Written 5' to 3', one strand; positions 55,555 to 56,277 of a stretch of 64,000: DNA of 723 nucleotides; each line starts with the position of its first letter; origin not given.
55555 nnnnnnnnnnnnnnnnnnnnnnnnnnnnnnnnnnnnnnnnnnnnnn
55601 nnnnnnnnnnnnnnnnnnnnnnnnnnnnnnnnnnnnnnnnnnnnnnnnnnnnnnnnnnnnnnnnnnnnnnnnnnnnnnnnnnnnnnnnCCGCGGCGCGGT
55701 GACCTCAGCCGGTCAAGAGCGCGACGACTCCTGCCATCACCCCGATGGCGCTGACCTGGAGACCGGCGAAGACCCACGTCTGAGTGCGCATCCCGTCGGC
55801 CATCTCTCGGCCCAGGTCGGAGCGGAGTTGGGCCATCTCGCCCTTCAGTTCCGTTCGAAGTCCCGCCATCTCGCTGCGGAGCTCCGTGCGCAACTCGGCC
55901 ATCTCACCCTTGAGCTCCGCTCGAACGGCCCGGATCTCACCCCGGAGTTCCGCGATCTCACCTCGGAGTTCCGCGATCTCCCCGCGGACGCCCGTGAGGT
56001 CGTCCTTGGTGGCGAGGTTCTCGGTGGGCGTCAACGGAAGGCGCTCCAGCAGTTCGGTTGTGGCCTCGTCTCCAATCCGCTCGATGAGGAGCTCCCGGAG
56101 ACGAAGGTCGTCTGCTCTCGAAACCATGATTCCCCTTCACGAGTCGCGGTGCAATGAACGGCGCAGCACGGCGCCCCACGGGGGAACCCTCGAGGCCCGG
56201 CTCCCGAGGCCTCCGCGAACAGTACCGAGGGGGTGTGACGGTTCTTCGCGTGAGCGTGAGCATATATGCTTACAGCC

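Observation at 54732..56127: Unusual MNT / HEPN arrangement: convergent overlapping genes, with HEPN co-operonic with a heptad-repeat membrane protein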

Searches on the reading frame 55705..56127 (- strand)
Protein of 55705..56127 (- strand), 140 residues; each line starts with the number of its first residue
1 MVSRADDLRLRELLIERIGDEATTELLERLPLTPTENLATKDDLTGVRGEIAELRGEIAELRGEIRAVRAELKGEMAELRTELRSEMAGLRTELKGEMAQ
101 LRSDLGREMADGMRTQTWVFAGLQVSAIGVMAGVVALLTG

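Call 3: search_protein_families(library=pfam, proteins=[window:55705-56127:-], max_evalue=1)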
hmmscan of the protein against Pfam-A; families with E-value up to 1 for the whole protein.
window:55705-56127:- (140 aa): 34 families (the best 25 are shown)
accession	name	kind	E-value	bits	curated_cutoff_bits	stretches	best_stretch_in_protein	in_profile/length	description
PF01442.23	Apolipoprotein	-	6.3e-05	23.2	90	1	52-111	36-92/190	Apolipoprotein A1/A4/E domain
PF07798.16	CCDC90-like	-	0.00023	21.5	33.5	1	35-105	39-106/175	Coiled-coil domain-containing protein 90-like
PF10805.13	DUF2730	-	0.0004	20.9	24.9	1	36-70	57-91/102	Protein of unknown function (DUF2730)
PF08663.15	HalX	-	0.0027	18.5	23.2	0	39-65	32-58/68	HalX domain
PF00038.26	Filament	-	0.0095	16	40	1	40-108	208-282/313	Intermediate filament protein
PF09787.14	Golgin_A5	-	0.0099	15.9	31.7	1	42-108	54-126/305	Golgin subfamily A member 5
PF14362.11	DUF4407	-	0.01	15.6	31.3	1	45-96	129-181/297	Domain of unknown function (DUF4407)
PF12474.13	PKK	-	0.013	16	25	1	59-110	47-98/139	Polo kinase kinase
PF06810.17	Phage_scaffold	-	0.014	15.8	35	1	19-91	12-83/170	Phage capsid assembly scaffolding protein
PF20570.3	DUF6779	-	0.018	16.1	28.1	0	59-84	42-67/108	Domain of unknown function (DUF6779)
PF09755.14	DUF2046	-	0.019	14.6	24.7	1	31-110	209-291/305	Uncharacterized conserved protein H4 (DUF2046)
PF25450.1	Rab11-FIP3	-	0.02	15.7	31.9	1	9-85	40-117/125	Rab11-FIP3-like domain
PF15960.10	DUF4763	-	0.021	14.5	30.1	1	8-95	58-144/236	Domain of unknown function (DUF4763)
PF07926.17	TPR_MLP1_2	-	0.022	15.2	36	1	43-92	58-110/129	TPR/MLP1/MLP2-like protein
PF01166.23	TSC22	-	0.025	15.2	30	1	46-71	11-36/57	TSC-22/dip/bun family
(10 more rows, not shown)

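Call 4: search_protein_families(library=ncbifam, proteins=[window:55705-56127:-], max_evalue=1)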
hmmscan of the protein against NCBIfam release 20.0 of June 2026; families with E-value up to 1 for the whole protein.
window:55705-56127:- (140 aa): 11 families
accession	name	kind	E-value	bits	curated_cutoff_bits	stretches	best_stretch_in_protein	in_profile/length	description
NF045487.1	ASRP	equivalog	0.0012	17.5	300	1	32-109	405-484/593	archaea-specific SMC-related protein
TIGR04211.1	SH3_and_anchor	equivalog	0.0032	17.1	65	1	26-135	64-183/198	TIGR04211 family SH3 domain-containing protein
NF010745.0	PRK14147.1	equivalog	0.0046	16.8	184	1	42-81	11-50/172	nucleotide exchange factor GrpE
NF038350.1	taxis_HmpF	equivalog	0.0048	15.3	200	1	40-111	139-212/553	pilus motility taxis protein HmpF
NF006293.0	PRK08476.1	equivalog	0.0053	17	118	1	61-109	90-138/141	F0F1 ATP synthase subunit B'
TIGR01843.1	type_I_hlyD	subfamily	0.0061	15.6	208.65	1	35-100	195-260/422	HlyD family type I secretion periplasmic adaptor subunit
TIGR02169.1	SMC_prok_A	equivalog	0.014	13.1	729.4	1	23-99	226-351/1165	chromosome segregation protein SMC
NF052504.1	sll1863_fam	domain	0.045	14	35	1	49-95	11-57/93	sll1863 family stress response protein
NF049847.1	FtsL_COG5462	equivalog_domain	0.047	13.4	50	1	41-72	22-53/85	cell division protein FtsL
NF041483.1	growth_prot_Scy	equivalog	0.13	9.7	1040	1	39-87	423-471/1293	polarized growth protein Scy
NF041922.1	DLP_LeoA_gen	subfamily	0.23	10.4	325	1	37-97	287-347/532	LeoA/HP0731 family dynamin-like GTPase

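Call 16: find_homologous_proteins(query=window:55705-56127:-)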
Query window:55705-56127:- (140 aa): 1182 proteins with E <= 0.001 among 2411 candidates; the best 120 are listed.
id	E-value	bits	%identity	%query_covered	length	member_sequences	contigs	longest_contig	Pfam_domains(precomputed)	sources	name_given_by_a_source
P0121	9.0e-77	273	100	100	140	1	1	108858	PF25994.1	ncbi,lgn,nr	ncbi:MAG: hypothetical protein HYU28_12470 [Actinobacteria bacterium]|nr:hypothetical protein [Actin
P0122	1.2e-31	128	36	78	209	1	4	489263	PF25994.1,PF04513.18,PF11598.14,PF27276.1,PF01442.24,PF07798.17,PF06705.16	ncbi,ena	-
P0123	2.9e-30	123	49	51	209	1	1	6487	PF25994.1,PF04513.18,PF11598.14,PF27276.1,PF01442.24,PF06810.18,PF07798.17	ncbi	-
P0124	8.3e-29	118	38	78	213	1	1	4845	PF04513.18,PF11598.14,PF27276.1,PF01442.24,PF07798.17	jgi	jgi:chromosome segregation ATPase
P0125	2.8e-28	117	57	99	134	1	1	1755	-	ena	-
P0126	4.1e-27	113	48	51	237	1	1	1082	PF25994.1,PF04513.18,PF28417.1,PF27276.1,PF01442.24,PF07798.17,PF06705.16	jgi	jgi:predicted nucleic acid-binding Zn-ribbon protein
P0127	1.8e-26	111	39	78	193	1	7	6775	PF25994.1,PF27276.1,PF01442.24,PF07798.17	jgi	jgi:hypothetical protein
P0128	2.0e-26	111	53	98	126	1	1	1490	-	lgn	-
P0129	3.3e-26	110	39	78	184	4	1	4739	PF25994.1,PF27276.1,PF01442.24,PF07798.17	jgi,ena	jgi:ribosomal protein L29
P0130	5.7e-26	109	47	79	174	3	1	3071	PF01442.24,PF07798.17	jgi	jgi:ribosomal protein L29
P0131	6.1e-24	103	49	51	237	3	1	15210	PF25994.1,PF04513.18,PF11598.14,PF27276.1,PF01442.24,PF06810.18,PF07798.17,PF06705.16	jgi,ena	jgi:predicted nucleic acid-binding Zn-ribbon protein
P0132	3.2e-23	100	34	87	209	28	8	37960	PF01442.24,PF07798.17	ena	-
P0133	3.6e-23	100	53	47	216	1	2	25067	PF25994.1,PF04513.18,PF01442.24,PF00038.27,PF07798.17,PF06705.16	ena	-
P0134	4.3e-22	97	40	100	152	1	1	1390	PF25994.1,PF10805.15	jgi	jgi:chromosome segregation ATPase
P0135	6.5e-22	96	50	94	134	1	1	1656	PF25994.1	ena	-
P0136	7.1e-22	96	41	81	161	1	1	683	PF01442.24,PF07798.17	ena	-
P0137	1.3e-21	95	36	87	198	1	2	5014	PF01442.24,PF07798.17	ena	-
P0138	2.0e-21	95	42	98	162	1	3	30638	-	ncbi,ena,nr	ncbi:MAG TPA: hypothetical protein VI916_15390 [Acidimicrobiia bacterium]|nr:hypothetical protein [A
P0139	4.6e-21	93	40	73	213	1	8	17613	PF25994.1,PF04513.18,PF27276.1,PF01442.24,PF07798.17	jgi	jgi:uncharacterized protein involved in exopolysaccharide biosynthesis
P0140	6.3e-21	93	40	73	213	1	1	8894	PF25994.1,PF04513.18,PF27276.1,PF01442.24,PF07798.17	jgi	jgi:uncharacterized protein involved in exopolysaccharide biosynthesis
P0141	2.1e-20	91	42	76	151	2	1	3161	PF27276.1,PF01442.24,PF07798.17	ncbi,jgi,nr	ncbi:MAG TPA: hypothetical protein VE569_06490 [Acidimicrobiia bacterium]|jgi:hypothetical protein|n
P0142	2.7e-20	91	39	69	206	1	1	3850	PF25994.1,PF04513.18,PF27276.1,PF01442.24,PF07798.17,PF06705.16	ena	-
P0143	2.7e-20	91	46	69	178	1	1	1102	PF27276.1,PF01442.24,PF07798.17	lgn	-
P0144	5.3e-20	90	55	76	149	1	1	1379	PF25994.1,PF01442.24,PF07798.17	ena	-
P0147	1.1e-19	89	46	65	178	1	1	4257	PF01442.24,PF07798.17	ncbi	-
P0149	2.0e-19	88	53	51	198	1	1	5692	PF25994.1,PF04513.18,PF11598.14,PF27276.1,PF01442.24,PF07798.17,PF06705.16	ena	-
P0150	2.5e-19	88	53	51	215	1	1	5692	PF04513.18,PF11598.14,PF27276.1,PF01442.24,PF07798.17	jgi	-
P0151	2.5e-19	88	47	89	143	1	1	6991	PF01442.24,PF07798.17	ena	-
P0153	2.9e-19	88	38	78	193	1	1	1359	PF25994.1,PF27276.1,PF01442.24,PF07798.17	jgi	jgi:hypothetical protein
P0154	3.2e-19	87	37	78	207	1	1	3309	PF25994.1,PF04513.18,PF27276.1,PF01442.24,PF07798.17,PF06705.16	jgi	jgi:predicted nucleic acid-binding Zn-ribbon protein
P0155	3.5e-19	87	39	69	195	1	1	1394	PF25994.1,PF04513.18,PF27276.1,PF01442.24,PF07798.17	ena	-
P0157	4.9e-19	87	53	51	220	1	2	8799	PF25994.1,PF04513.18,PF11598.14,PF27276.1,PF01442.24,PF07798.17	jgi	jgi:chromosome segregation ATPase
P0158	6.5e-19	86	51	53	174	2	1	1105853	PF01442.24,PF07798.17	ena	-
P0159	1.5e-18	85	54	49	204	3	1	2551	PF04513.18,PF27276.1,PF01442.24,PF07798.17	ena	-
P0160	1.5e-18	85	38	78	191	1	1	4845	PF04513.18,PF07989.17,PF11598.14,PF27276.1,PF01442.24,PF07798.17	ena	-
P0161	1.7e-18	85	39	94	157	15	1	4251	PF01442.24,PF07798.17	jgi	-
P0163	1.8e-18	85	40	73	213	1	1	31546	PF25994.1,PF04513.18,PF27276.1,PF01442.24,PF07798.17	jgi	jgi:ribosomal protein L29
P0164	2.2e-18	85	55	51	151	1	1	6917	PF04513.18,PF28217.1,PF27276.1,PF01442.24,PF07798.17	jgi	jgi:chromosome segregation ATPase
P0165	2.2e-18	85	45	99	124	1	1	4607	-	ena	-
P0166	3.0e-18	84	42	96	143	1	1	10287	PF07798.17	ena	-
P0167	3.5e-18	84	40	78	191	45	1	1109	PF25994.1,PF04513.18,PF27276.1,PF01442.24,PF07798.17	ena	-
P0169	4.9e-18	84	47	76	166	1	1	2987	PF01442.24,PF07798.17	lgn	-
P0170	5.3e-18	84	36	78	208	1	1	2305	PF25994.1,PF04513.18,PF27276.1,PF01442.24,PF07798.17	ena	-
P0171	7.6e-18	83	41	68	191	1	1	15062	PF25994.1,PF04513.18,PF27276.1,PF01442.24,PF07798.17,PF06705.16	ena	-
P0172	8.5e-18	83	44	99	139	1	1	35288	PF01442.24,PF07798.17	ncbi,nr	ncbi:MAG: DUF1640 domain-containing protein [Acidimicrobiales bacterium]|nr:DUF1640 domain-containin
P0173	1.1e-17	83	42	98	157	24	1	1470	PF01442.24,PF07798.17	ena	-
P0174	1.2e-17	82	44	74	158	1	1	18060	PF04513.18,PF01442.24,PF07798.17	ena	-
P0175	1.3e-17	82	46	79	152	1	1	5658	PF07798.17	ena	-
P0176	1.3e-17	82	38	73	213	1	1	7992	PF25994.1,PF04513.18,PF27276.1,PF01442.24,PF07798.17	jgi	jgi:predicted nucleic acid-binding Zn-ribbon protein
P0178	1.6e-17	82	41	73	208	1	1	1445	PF25994.1,PF04513.18,PF27276.1,PF01442.24,PF07798.17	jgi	jgi:predicted nucleic acid-binding Zn-ribbon protein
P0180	1.9e-17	82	42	98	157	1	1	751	PF01442.24,PF07798.17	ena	-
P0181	2.2e-17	82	49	66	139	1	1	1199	PF01442.24,PF07798.17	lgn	-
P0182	2.4e-17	81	40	79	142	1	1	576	PF01442.24,PF07798.17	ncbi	-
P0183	2.7e-17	81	46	98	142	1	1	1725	PF01442.24,PF07798.17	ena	-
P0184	2.8e-17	81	39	97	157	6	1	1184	PF01442.24,PF07798.17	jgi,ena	jgi:DNA anti-recombination protein RmuC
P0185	3.4e-17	81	38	78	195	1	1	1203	PF25994.1,PF04513.18,PF27276.1,PF01442.24,PF07798.17,PF06705.16,PF28341.1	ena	-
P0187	4.8e-17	80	38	73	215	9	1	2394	PF04513.18,PF11598.14,PF27276.1,PF01442.24,PF07798.17,PF06705.16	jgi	jgi:phage host-nuclease inhibitor protein Gam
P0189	7.5e-17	80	43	86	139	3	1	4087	PF01442.24,PF07798.17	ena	-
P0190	9.5e-17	79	38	78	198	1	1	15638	PF04513.18,PF11598.14,PF27276.1,PF01442.24,PF07798.17,PF06705.16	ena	-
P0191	9.8e-17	79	38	78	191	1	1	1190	PF04513.18,PF11598.14,PF27276.1,PF01442.24,PF07798.17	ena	-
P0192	1.0e-16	79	39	77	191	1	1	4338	PF25994.1,PF04513.18,PF27276.1,PF01442.24,PF07798.17,PF06705.16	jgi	-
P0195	1.4e-16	79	46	68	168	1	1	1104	PF01442.24,PF07798.17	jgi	jgi:hypothetical protein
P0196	1.5e-16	79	39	77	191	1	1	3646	PF04513.18,PF27276.1,PF01442.24,PF07798.17,PF06705.16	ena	-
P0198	1.6e-16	79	45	73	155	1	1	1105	PF04513.18,PF01442.24,PF07798.17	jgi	-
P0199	1.9e-16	79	37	78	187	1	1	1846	PF25994.1,PF04513.18,PF11598.14,PF01442.24,PF07798.17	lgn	-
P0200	1.9e-16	79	58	66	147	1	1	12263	PF07798.17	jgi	-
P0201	2.0e-16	78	40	73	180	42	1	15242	PF27276.1,PF01442.24,PF07798.17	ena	-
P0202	2.1e-16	78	45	74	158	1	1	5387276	PF07798.17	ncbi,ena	-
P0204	3.3e-16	78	41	69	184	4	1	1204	PF25994.1,PF27276.1,PF01442.24,PF07798.17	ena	-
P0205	4.0e-16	77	38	71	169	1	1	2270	PF07798.17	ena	-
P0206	4.0e-16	77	39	77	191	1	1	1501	PF25994.1,PF04513.18,PF27276.1,PF01442.24,PF07798.17,PF06705.16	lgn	-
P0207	4.0e-16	77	40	74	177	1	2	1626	PF25994.1,PF04513.18,PF01442.24,PF07798.17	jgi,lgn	jgi:predicted nucleic acid-binding Zn-ribbon protein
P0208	4.1e-16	77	39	73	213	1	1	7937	PF25994.1,PF04513.18,PF27276.1,PF01442.24,PF07798.17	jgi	jgi:predicted nucleic acid-binding Zn-ribbon protein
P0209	4.1e-16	77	39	73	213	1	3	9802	PF25994.1,PF04513.18,PF27276.1,PF01442.24,PF07798.17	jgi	jgi:predicted nucleic acid-binding Zn-ribbon protein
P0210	4.4e-16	77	42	91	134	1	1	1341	PF25994.1,PF07798.17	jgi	jgi:hypothetical protein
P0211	4.6e-16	77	36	90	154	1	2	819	PF01442.24,PF07798.17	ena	-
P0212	5.0e-16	77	54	71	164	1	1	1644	PF04513.18,PF28417.1,PF27276.1,PF01442.24,PF07798.17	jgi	jgi:Skp family chaperone for outer membrane proteins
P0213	6.5e-16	77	51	52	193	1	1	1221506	PF01442.24,PF07798.17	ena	-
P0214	7.0e-16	77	37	78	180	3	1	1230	PF04513.18,PF27276.1,PF01442.24,PF07798.17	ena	-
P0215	7.1e-16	77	39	65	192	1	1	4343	PF25994.1,PF16331.11,PF26206.1,PF27276.1,PF00038.27,PF07798.17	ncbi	-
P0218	9.4e-16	76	41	99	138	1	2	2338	PF01442.24,PF07798.17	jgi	jgi:predicted nuclease with TOPRIM domain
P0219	1.0e-15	76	38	78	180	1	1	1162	PF04513.18,PF07989.17,PF27276.1,PF01442.24,PF07798.17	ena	-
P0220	1.1e-15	76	36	95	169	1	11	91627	PF01442.24,PF07798.17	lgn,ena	-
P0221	1.2e-15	76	44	98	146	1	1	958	PF01442.24,PF07798.17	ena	-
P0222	1.2e-15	76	40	78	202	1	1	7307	PF27276.1,PF01442.24,PF07798.17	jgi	jgi:ribosomal protein L29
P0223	1.3e-15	76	54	51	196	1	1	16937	PF25994.1,PF04513.18,PF01442.24,PF20733.3,PF07798.17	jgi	jgi:chromosome segregation ATPase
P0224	1.3e-15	76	39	78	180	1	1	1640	PF27276.1,PF01442.24,PF07798.17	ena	-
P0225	1.5e-15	76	44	98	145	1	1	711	PF01442.24,PF07798.17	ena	-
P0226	1.5e-15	76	51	56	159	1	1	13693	PF04513.18,PF01442.24,PF07798.17,PF06705.16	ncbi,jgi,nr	ncbi:MAG: DUF1640 domain-containing protein [Acidobacteria bacterium]|nr:DUF1640 domain-containing p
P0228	2.1e-15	75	35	95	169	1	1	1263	PF01442.24,PF07798.17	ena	-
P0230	2.9e-15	75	43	98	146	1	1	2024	PF01442.24,PF07798.17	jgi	-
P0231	3.1e-15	75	38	69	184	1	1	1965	PF27276.1,PF01442.24,PF07798.17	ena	-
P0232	3.2e-15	75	39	78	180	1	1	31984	PF27276.1,PF01442.24,PF07798.17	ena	-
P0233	3.8e-15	74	42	94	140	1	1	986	PF01442.24,PF07798.17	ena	-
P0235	4.3e-15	74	42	98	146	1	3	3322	PF01442.24,PF07798.17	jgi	jgi:hypothetical protein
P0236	4.5e-15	74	38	71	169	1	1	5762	PF07798.17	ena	-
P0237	4.5e-15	74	46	63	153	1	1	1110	PF25994.1,PF04513.18,PF27276.1,PF01442.24,PF07798.17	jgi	jgi:predicted nucleic acid-binding Zn-ribbon protein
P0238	4.5e-15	74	40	98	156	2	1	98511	PF01442.24,PF07798.17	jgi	jgi:hypothetical protein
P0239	4.6e-15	74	43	98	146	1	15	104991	PF01442.24,PF07798.17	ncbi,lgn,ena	-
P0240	4.7e-15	74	43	98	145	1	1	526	PF01442.24,PF07798.17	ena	-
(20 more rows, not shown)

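Call 32: find_encoding_contigs(protein=P0121, flank=6000, max_places=3)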
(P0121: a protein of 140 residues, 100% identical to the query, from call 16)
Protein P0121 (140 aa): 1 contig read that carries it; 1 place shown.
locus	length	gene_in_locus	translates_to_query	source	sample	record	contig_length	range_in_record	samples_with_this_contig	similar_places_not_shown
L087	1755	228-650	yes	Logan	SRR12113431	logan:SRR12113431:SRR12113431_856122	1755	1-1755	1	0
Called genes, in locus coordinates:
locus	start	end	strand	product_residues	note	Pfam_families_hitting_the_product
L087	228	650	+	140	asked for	PF25994:HH_AprE (weak)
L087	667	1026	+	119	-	-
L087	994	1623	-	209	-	PF12802:MarR_2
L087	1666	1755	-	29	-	?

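Call 34: search_protein_families(library=padloc, proteins=[window:55705-56127:-], max_evalue=0.1)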
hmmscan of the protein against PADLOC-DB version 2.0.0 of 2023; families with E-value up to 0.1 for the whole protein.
window:55705-56127:- (140 aa): 4 families
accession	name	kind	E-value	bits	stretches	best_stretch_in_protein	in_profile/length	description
PDLC03863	LmuB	-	0.0027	14.4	1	41-102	354-414/610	-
PDLC03839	LeoA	-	0.0061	13.7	1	40-92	286-337/559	-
PDLC03864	LmuB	-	0.0069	13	1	21-100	404-480/657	-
PDLC03859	LmuB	-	0.016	12.4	1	39-101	364-427/611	-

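Call 63: find_encoding_contigs(protein=P0138, flank=3000, max_places=2)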
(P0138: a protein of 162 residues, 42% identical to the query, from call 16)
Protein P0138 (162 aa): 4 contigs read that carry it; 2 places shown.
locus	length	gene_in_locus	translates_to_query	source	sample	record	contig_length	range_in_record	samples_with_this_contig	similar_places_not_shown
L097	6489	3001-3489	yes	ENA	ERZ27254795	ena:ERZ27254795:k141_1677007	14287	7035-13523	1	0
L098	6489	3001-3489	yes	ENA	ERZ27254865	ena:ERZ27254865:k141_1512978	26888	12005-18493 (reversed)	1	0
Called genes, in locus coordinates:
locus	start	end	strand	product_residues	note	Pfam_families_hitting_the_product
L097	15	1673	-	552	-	PF00005:ABC_tran, PF02463:SMC_N (faint), PF13191:AAA_16 (faint), PF13555:AAA_29 (faint), PF13304:AAA_21 (faint), PF13401:AAA_22 (faint), PF00005:ABC_tran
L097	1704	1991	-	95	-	-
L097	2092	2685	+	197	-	PF00565:SNase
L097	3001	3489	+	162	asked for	-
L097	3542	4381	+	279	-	PF02732:ERCC4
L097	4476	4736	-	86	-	PF20068:Amphi-Trp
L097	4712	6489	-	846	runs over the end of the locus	?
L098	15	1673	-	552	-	PF00005:ABC_tran, PF02463:SMC_N (faint), PF13191:AAA_16 (faint), PF13555:AAA_29 (faint), PF13304:AAA_21 (faint), PF13401:AAA_22 (faint), PF00005:ABC_tran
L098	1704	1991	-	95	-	-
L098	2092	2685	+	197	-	PF00565:SNase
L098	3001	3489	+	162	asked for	-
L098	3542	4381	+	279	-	PF02732:ERCC4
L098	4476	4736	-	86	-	PF20068:Amphi-Trp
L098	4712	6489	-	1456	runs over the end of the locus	PF00270:DEAD, PF04851:ResIII (weak), PF00271:Helicase_C, PF19306:WHD_Lhr, PF08494:DEAD_assoc, PF23235:WHD_3rd_Lhr, PF23234:WHD_4th_Lhr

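Call 64: find_encoding_contigs(protein=P0172, flank=3000, max_places=2)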
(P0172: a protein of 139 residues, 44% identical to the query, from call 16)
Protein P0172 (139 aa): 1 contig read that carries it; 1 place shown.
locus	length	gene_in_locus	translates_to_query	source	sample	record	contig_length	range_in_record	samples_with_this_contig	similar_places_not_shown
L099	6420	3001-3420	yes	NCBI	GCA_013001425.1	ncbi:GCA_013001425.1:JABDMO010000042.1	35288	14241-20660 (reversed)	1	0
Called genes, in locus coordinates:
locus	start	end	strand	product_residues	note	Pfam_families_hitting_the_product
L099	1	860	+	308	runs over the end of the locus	PF09678:Caa3_CtaG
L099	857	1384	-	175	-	PF04978:MST, PF12867:DinB_2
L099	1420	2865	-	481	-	-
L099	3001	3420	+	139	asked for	PF07798:CCDC90-like (weak), PF01442:Apolipoprotein (weak)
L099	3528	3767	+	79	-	PF18993:Rv0078B (weak)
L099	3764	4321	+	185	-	-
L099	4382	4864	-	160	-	PF12724:Flavodoxin_5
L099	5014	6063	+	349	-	PF10646:Germane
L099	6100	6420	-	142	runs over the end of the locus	-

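Call 65: find_encoding_contigs(protein=P0125, flank=3000, max_places=2)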
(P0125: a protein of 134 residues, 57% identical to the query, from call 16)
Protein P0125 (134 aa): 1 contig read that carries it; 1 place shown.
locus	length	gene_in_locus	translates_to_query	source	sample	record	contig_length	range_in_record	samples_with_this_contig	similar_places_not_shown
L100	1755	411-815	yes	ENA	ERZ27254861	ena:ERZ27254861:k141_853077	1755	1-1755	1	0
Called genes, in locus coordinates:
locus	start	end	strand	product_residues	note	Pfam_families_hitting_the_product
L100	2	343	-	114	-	?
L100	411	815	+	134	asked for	-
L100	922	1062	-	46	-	-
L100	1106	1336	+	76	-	PF04255:DUF433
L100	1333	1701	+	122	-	PF18478:PIN_10, PF18480:DUF5615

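Call 66: find_encoding_contigs(protein=P0165, flank=3000, max_places=2)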
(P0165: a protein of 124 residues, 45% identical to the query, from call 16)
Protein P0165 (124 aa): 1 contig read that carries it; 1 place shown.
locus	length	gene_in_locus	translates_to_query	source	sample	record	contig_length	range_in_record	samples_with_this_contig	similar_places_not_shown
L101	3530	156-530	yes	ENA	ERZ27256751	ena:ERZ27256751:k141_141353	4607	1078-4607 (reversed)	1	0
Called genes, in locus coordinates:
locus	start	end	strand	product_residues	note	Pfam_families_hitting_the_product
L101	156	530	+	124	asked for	-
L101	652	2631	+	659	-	-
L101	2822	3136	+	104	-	-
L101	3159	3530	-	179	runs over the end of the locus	PF00565:SNase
